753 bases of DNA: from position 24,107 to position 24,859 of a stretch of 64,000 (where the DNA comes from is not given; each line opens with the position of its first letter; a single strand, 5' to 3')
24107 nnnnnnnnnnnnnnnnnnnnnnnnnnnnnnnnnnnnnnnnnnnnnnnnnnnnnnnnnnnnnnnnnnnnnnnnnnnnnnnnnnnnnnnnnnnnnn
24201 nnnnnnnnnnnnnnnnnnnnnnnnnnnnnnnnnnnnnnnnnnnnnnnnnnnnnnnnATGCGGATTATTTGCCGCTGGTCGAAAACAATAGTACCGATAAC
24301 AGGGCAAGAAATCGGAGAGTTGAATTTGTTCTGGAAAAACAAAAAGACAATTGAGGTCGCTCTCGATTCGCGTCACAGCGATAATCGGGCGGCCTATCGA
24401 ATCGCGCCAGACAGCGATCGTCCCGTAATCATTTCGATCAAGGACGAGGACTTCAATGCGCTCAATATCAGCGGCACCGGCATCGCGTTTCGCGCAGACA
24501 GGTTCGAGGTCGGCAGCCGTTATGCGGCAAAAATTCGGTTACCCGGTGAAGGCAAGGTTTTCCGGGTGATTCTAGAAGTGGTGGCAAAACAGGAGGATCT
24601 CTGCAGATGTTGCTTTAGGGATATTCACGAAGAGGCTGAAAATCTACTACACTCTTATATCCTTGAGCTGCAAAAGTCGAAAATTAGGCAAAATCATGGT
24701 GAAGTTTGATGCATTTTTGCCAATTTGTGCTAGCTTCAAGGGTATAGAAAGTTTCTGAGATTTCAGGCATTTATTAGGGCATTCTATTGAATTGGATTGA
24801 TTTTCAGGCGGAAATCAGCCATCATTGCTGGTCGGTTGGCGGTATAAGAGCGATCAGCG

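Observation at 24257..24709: Stand-alone PilZ gene overlapping the 3' end of motB: candidate c-di-GMP flagellar brake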

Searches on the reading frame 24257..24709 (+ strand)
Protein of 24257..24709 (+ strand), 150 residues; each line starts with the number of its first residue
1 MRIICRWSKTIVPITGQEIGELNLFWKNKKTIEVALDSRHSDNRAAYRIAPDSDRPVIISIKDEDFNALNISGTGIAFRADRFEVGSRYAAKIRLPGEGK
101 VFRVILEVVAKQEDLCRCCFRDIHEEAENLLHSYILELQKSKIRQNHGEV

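Call 3: search_protein_families(library=pfam, proteins=[window:24257-24709:+], max_evalue=0.1)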
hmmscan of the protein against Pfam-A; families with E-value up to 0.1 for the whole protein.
window:24257-24709:+ (150 aa): 1 family
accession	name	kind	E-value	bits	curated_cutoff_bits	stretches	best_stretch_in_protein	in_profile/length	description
PF07238.19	PilZ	-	1e-09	39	22.5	1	43-136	2-101/102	PilZ domain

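Call 4: search_protein_families(library=ncbifam, proteins=[window:24257-24709:+], max_evalue=0.1)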
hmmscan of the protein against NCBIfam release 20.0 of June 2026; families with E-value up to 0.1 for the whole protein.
window:24257-24709:+ (150 aa): 0 families

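Call 6: find_homologous_proteins(query=window:24257-24709:+)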
Query window:24257-24709:+ (150 aa): 120 proteins with E <= 0.001 among 127 candidates.
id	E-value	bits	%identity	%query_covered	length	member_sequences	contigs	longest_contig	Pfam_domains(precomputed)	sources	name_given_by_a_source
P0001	1.6e-71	257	92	85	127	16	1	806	PF07238.20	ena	-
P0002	1.7e-67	244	89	83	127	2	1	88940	PF07238.20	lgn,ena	-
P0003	1.4e-64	234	85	83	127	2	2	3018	PF07238.20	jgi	-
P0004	7.9e-64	232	86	83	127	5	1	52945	PF07238.20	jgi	-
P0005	1.6e-63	231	82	83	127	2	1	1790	PF07238.20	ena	-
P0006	8.2e-62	225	82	83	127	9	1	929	PF07238.20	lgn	-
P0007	2.1e-61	224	79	83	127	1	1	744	PF07238.20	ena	-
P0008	2.3e-61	224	82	83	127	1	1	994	PF07238.20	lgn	-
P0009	2.3e-61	224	80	83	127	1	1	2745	PF07238.20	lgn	-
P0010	1.2e-60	221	80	83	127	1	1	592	PF07238.20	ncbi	-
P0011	1.6e-60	221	80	83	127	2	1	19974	PF07238.20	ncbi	-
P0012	1.6e-59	218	78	83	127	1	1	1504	PF07238.20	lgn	-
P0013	3.2e-59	217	78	83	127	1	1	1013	PF07238.20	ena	-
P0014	4.1e-59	216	76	85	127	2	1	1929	PF07238.20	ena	-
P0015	7.2e-59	216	78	83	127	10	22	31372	PF07238.20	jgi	jgi:hypothetical protein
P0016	1.1e-58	215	80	83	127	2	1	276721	PF07238.20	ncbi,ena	-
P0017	1.3e-58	215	67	97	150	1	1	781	PF07238.20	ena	-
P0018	4.3e-58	213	75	85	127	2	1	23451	PF07238.20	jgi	-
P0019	7.3e-58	212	75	84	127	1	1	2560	PF07238.20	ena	-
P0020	1.5e-57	211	75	83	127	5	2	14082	PF07238.20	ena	-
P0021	2.3e-57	211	76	83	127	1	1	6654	PF07238.20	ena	-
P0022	3.9e-57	210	75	84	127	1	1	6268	PF07238.20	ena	-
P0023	6.1e-57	209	77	83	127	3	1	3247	PF07238.20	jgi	jgi:hypothetical protein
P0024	2.0e-56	208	75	84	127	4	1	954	PF07238.20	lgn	-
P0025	2.1e-56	208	74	83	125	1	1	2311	PF07238.20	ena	-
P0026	2.8e-56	207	76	83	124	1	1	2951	PF07238.20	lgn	-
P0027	5.9e-56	206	66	97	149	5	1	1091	PF07238.20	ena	-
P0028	2.8e-55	204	72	84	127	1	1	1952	PF07238.20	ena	-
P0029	7.2e-55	203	67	95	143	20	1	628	PF07238.20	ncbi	-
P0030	3.3e-54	201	72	83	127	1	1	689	PF07238.20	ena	-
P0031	4.6e-54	200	74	83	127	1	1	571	PF07238.20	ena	-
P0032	1.6e-53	198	72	83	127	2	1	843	PF07238.20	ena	-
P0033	2.2e-53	198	72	82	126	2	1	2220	PF07238.20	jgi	jgi:hypothetical protein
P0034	2.9e-53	197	73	82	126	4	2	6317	PF07238.20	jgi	jgi:hypothetical protein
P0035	8.5e-53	196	72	85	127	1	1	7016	PF07238.20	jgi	jgi:hypothetical protein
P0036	8.8e-53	196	71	84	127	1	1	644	PF07238.20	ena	-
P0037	9.3e-53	196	74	83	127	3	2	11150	PF07238.20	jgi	-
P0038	1.2e-52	196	74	83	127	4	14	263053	PF07238.20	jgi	-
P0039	2.5e-52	194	73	83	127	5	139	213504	PF07238.20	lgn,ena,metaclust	metaclust:\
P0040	1.1e-51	192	70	82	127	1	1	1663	PF07238.20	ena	-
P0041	1.1e-51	192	73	83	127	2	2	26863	PF07238.20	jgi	-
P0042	1.5e-51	192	69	82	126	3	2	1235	PF07238.20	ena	-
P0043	1.6e-51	192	69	82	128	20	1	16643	PF07238.20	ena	-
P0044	1.6e-51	192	68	84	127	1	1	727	PF07238.20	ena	-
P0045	3.1e-51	191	70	82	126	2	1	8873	PF07238.20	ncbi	-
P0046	4.8e-51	190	70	83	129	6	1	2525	PF07238.20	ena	-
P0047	4.9e-51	190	70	83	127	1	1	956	PF07238.20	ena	-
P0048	7.5e-51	190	69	83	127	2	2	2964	PF07238.20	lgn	-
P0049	8.9e-51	189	73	81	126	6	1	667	PF07238.20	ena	-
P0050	1.5e-50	189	65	84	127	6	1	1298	PF07238.20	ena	-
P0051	1.6e-50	189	70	82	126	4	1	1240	PF07238.20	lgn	-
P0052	1.7e-50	188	69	83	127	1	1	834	PF07238.20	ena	-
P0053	1.8e-50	188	68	83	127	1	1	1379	PF07238.20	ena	-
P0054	2.1e-50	188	66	83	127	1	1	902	PF07238.20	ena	-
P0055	2.3e-50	188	72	82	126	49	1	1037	PF07238.20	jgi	-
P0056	2.6e-50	188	70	83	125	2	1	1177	PF07238.20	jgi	-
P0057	3.5e-50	187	69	83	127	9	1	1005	PF07238.20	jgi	jgi:hypothetical protein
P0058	3.8e-50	187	72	82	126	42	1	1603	PF07238.20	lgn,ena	-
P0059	5.3e-50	187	67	84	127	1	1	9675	PF07238.20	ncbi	-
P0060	7.3e-50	186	67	84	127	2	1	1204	PF07238.20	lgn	-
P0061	1.1e-49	186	67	84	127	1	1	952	PF07238.20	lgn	-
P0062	3.4e-49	184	67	83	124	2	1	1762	PF07238.20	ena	-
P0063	3.8e-49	184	67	84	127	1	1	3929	PF07238.20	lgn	-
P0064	5.4e-49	184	67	84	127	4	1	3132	PF07238.20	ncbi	-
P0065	5.4e-49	184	71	82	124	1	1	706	PF07238.20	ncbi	-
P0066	1.4e-48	182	65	83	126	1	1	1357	PF07238.20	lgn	-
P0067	2.0e-48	182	71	82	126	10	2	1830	PF07238.20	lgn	-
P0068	2.2e-48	182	67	82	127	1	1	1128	PF07238.20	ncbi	-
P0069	2.3e-48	182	67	83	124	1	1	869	PF07238.20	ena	-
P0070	1.3e-47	179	65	85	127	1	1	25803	PF07238.20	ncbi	-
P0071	3.0e-47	178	65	83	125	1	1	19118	PF07238.20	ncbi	-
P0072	8.5e-47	176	65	83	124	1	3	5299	PF07238.20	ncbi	-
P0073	9.5e-47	176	64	81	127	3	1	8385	PF07238.20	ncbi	-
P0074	1.4e-46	176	66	83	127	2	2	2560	PF07238.20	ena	-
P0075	1.5e-46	176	65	83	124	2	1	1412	PF07238.20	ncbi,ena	-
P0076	2.0e-46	175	65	84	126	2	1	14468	PF07238.20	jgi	-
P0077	2.0e-46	175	65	82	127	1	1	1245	PF07238.20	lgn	-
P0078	3.0e-46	175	62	84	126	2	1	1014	PF07238.20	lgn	-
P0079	5.9e-46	174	63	82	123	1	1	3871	PF07238.20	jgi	jgi:hypothetical protein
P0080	1.5e-45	172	63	82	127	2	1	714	PF07238.20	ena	-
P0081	1.9e-45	172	63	84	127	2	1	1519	PF07238.20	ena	-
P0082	1.1e-44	170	64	83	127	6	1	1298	PF07238.20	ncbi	-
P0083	1.1e-44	170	62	83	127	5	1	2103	PF07238.20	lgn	-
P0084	1.1e-44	170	62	83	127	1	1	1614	PF07238.20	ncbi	-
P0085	1.5e-44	169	60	83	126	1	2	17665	PF07238.20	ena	-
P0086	2.1e-44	169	62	83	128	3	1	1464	PF07238.20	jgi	jgi:hypothetical protein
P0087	3.2e-44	168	63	82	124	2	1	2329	PF07238.20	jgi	-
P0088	1.0e-43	166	60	83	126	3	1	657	PF07238.20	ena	-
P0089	1.4e-43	166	61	83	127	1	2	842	PF07238.20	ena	-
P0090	2.1e-43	165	60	81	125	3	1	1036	PF07238.20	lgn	-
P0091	5.7e-43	164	65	79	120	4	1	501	PF07238.20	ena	-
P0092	8.3e-43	164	57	84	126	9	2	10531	PF07238.20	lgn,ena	-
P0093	9.5e-43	163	63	82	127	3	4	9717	PF07238.20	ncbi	-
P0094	9.7e-43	163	60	83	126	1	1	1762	PF07238.20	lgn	-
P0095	1.0e-42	163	63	82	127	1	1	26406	PF07238.20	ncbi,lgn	-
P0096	1.1e-42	163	60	83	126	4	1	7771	PF07238.20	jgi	-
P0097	2.2e-42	162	58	83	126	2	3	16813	PF07238.20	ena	-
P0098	5.0e-42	161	59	83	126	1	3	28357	PF07238.20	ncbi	-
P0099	5.6e-42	161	62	82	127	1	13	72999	PF07238.20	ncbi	-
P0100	7.0e-42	161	58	83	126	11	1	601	PF07238.20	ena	-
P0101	8.6e-42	160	59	82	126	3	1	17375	PF07238.20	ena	-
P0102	1.4e-41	160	57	83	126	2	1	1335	PF07238.20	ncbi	-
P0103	1.4e-41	160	57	83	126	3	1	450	PF07238.20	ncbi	-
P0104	2.5e-41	159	58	82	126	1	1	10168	PF07238.20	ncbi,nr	ncbi:MAG: PilZ domain-containing protein [Gammaproteobacteria bacterium]|nr:PilZ domain-containing p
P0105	3.2e-41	158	60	83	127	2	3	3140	PF07238.20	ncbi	-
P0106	3.7e-41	158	59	81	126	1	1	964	PF07238.20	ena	-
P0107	5.7e-41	158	58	83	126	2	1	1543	PF07238.20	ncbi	-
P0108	6.3e-41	157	56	83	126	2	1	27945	PF07238.20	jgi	-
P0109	7.1e-41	157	58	83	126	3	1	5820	PF07238.20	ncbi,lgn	ncbi:MAG: PilZ domain-containing protein [Gammaproteobacteria bacterium]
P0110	8.6e-41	157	59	83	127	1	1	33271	PF07238.20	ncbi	-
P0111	9.1e-41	157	58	82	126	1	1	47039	PF07238.20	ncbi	-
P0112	3.8e-40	155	58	83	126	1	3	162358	PF07238.20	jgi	-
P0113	5.4e-40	154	57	82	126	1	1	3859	PF07238.20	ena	-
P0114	6.6e-40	154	59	82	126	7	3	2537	PF07238.20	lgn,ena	-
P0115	1.0e-39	154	56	83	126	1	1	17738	PF07238.20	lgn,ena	-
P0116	9.3e-39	150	55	83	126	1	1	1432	PF07238.20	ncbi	-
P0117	3.4e-38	149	54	83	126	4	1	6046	PF07238.20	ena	-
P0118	1.0e-35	141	63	71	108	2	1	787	PF07238.20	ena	-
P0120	3.5e-29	119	69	58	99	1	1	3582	PF07238.20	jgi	-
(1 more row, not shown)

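Call 8: find_related_loci(query=A1, collection=genome_contigs, flank=6000)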
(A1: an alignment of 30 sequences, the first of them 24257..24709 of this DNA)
Query A1 (150 aa) in genome_contigs; peptide patterns used: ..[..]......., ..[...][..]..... (x = any residue, [..] = any of these).
56 stretches matched a pattern; 27 encode a relative of the query (tblastn E <= 1e-3); 27 distinct loci.
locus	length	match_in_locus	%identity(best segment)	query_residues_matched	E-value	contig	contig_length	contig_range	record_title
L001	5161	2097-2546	93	1-150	4e-94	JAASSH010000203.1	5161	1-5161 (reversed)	MAG: Gammaproteobacteria bacterium isolate HS_metabat.13 HS_C1430, whole genome shotgun sequence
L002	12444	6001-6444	78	1-148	1e-72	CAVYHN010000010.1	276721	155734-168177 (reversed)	MAG: uncultured Gammaproteobacteria bacterium isolate MFD03551.bin.2.49 genome assembly, contig: contig_16006, whole gen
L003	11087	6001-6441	71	1-147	2e-68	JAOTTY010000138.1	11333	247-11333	MAG: Gammaproteobacteria bacterium isolate 13_July_SF_Bin35 13_July_SF_Bin35_scaffold_2361_c1, whole genome shotgun sequ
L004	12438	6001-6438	69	1-146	7e-67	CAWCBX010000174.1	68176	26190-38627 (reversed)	MAG: uncultured Gammaproteobacteria bacterium isolate MFD03551.bin.3.55 genome assembly, contig: contig_87592, whole gen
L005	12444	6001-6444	69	1-148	4e-66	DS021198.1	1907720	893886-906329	Olavius algarvensis Gamma 3 endosymbiont Gutless_Worm_Scaffold1 genomic scaffold, whole genome shotgun sequence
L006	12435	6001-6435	70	2-146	6e-64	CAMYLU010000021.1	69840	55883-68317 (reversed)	MAG: uncultured Gammaproteobacteria bacterium isolate FCS_Gamma_010 genome assembly, contig: scaffold_74, whole genome s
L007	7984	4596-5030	69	2-146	5e-64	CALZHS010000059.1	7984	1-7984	MAG: uncultured Gammaproteobacteria bacterium isolate FO_M_Gamma_013 genome assembly, contig: scaffold_7802, whole genom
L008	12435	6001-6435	70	2-146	3e-63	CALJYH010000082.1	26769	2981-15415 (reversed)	MAG: uncultured Gammaproteobacteria bacterium isolate N3_Bin_MAXBIN__052_1 genome assembly, contig: c_000001670206, whol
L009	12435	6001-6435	69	2-146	4e-63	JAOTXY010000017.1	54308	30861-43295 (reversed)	MAG: Gammaproteobacteria bacterium isolate 21_Jan_SF_Bin30 21_Jan_SF_Bin30_scaffold_260_c1, whole genome shotgun sequenc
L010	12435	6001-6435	68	2-146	2e-62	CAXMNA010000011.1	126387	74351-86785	MAG: uncultured Gammaproteobacteria bacterium isolate 07C-BC-St02_bin.9.orig genome assembly, contig: k141_1354209, whol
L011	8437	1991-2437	67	1-149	1e-62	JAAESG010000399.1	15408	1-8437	MAG: Gammaproteobacteria bacterium isolate Ust_6 UstG_CONTIG2830610, whole genome shotgun sequence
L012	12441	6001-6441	62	2-148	7e-59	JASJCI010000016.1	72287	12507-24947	MAG: Gammaproteobacteria bacterium isolate MO_140.B7 MO_140.c_146, whole genome shotgun sequence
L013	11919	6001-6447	62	2-150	3e-58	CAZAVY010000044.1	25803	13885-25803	MAG TPA_asm: uncultured Gammaproteobacteria bacterium isolate binchicken_co24_146 genome assembly, contig: NODE_540_leng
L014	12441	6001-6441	61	1-147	3e-58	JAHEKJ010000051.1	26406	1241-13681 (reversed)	MAG: Gammaproteobacteria bacterium isolate Ww580 NODE_4394_length_26406_cov_7.844474, whole genome shotgun sequence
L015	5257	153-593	59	2-148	3e-55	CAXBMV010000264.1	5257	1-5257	MAG TPA_asm: uncultured Gammaproteobacteria bacterium isolate ERR2762118_concoct_132 genome assembly, contig: ERZ3421824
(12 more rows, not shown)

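Call 13: search_solved_structures(query=window:24326-24709:+, max_evalue=10, show_alignments=3)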
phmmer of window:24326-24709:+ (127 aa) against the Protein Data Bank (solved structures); distinct sequences matched with E-value up to 10: 0.

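Call 27: predict_structure(alignment_id=A2)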
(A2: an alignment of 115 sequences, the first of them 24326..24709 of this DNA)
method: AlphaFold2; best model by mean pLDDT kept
length: 127 residues; sequences in the alignment: 115
mean_pLDDT: 82.3   pTM: 0.73
mean pLDDT of the five models: 82.3, 81.3, 80.4, 79.4, 78.5
residues with pLDDT >= 90: 82; 70-90: 18; 50-70: 8; < 50: 19
segments of 3 or more residues with pLDDT < 50: 1-18
pLDDT, mean of each block of 10 residues (from residue 1): 35 40 76 95 95 95 97 89 96 95 91 90 73
secondary structure, 60 per line:
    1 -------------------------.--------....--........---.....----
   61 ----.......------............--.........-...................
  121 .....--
elements in order: E35-38 E41-48 E52-56 E65-71 E78-89 E92-100 H102-125

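Call 32: fold_search(model_id=the predicted structure, library=pdb)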
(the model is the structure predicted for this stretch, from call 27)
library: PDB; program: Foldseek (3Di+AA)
matches with E <= 10: 615; with E <= 0.001: 23
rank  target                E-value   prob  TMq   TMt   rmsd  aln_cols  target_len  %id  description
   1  5xly_B                3.9e-05  1.00  0.57  0.60   3.8       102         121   16  Crystal structure of CheR1 in complex with c-di-GMP-bound MapZ (released 2017-08-23)
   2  5y4r_D                4.1e-05  1.00  0.57  0.60   3.0        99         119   16  Structure of a methyltransferase complex (released 2017-11-29)
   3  5y4r_C                4.5e-05  1.00  0.58  0.62   3.0        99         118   17  Structure of a methyltransferase complex (released 2017-11-29)
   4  4xrn_B                5.1e-05  1.00  0.57  0.69   3.3       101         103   21  Pilz domain with c-di-gmp of a protein from Pseudomonas aeruginosa (released 2016-02-03)
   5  4q63                  6.3e-05  1.00  0.59  0.78   2.7        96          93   14  Crystal Structure of Legionella Uncharacterized Protein Lpg0364 (released 2014-05-07)
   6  4xrn_D                6.6e-05  1.00  0.57  0.67   3.3       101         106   21  Pilz domain with c-di-gmp of a protein from Pseudomonas aeruginosa (released 2016-02-03)
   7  4rt1_B                7.0e-05  1.00  0.62  0.72   3.1       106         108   20  Structure of the Alg44 PilZ domain (R95A mutant) from Pseudomonas aeruginosa PAO1 in complex with c-di-GMP (released 2015-04-08)
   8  4xrn_C                7.8e-05  1.00  0.62  0.72   3.0       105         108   20  Pilz domain with c-di-gmp of a protein from Pseudomonas aeruginosa (released 2016-02-03)
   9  4xrn_A                1.6e-04  1.00  0.57  0.69   3.1       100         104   21  Pilz domain with c-di-gmp of a protein from Pseudomonas aeruginosa (released 2016-02-03)
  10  4rt1_A                1.7e-04  1.00  0.59  0.68   3.1       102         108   20  Structure of the Alg44 PilZ domain (R95A mutant) from Pseudomonas aeruginosa PAO1 in complex with c-di-GMP (released 2015-04-08)
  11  4i86_A                1.7e-04  1.00  0.51  0.60   3.5        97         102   13  Crystal structure of PilZ domain of CeSA from cellulose synthesizing bacterium (released 2013-04-03)
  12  4rt0_C                2.2e-04  1.00  0.57  0.66   3.4       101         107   21  Structure of the Alg44 PilZ domain from Pseudomonas aeruginosa PAO1 in complex with c-di-GMP (released 2015-04-08)
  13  5vx6_B                2.3e-04  1.00  0.62  0.39   3.3       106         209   23  Structure of Bacillus subtilis Inhibitor of motility (MotI/DgrA) (released 2017-11-22)
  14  5y6f                  2.8e-04  1.00  0.66  0.39   2.8       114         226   17  Crystal structure of YcgR in complex with c-di-GMP from Escherichia coli (released 2018-07-18)
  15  4rt0_B                3.0e-04  1.00  0.57  0.66   3.3       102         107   20  Structure of the Alg44 PilZ domain from Pseudomonas aeruginosa PAO1 in complex with c-di-GMP (released 2015-04-08)
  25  5vx6_A                2.0e-03  1.00  0.63  0.40   2.6       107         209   21  Structure of Bacillus subtilis Inhibitor of motility (MotI/DgrA) (released 2017-11-22)
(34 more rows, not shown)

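Call 38: search_protein_representatives(alignment_id=A2)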
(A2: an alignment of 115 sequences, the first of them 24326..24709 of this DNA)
Query: 115 sequences, 127 profile positions. Proteins with E-value up to 0.001 (for the whole library): 380; up to 1e-10: 190; up to 1e-30: 8. The best 150 are listed.
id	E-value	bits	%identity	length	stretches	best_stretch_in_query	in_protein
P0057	2.0e-64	231.4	-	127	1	1-125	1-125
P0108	6.3e-61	220.0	-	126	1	1-125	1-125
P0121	5.5e-38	145.9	-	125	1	1-125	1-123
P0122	1.7e-35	137.8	-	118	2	54-125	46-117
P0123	8.3e-34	132.4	-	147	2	11-125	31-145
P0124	1.8e-32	128.0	-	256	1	42-126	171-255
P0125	5.0e-32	126.6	-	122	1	1-121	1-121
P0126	1.6e-31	125.0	-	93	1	34-124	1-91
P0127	2.3e-23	98.6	-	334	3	24-124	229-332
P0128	2.3e-23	98.6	-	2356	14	30-76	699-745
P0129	2.9e-23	98.3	-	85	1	63-125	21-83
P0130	2.9e-23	98.3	-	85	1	58-126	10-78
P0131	3.6e-23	98.0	-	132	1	1-124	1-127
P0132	2.0e-22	95.6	-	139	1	1-126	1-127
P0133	2.2e-22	95.5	-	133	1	1-125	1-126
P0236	2.4e-13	66.2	-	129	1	1-124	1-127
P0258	1.6e-12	63.6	-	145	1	1-123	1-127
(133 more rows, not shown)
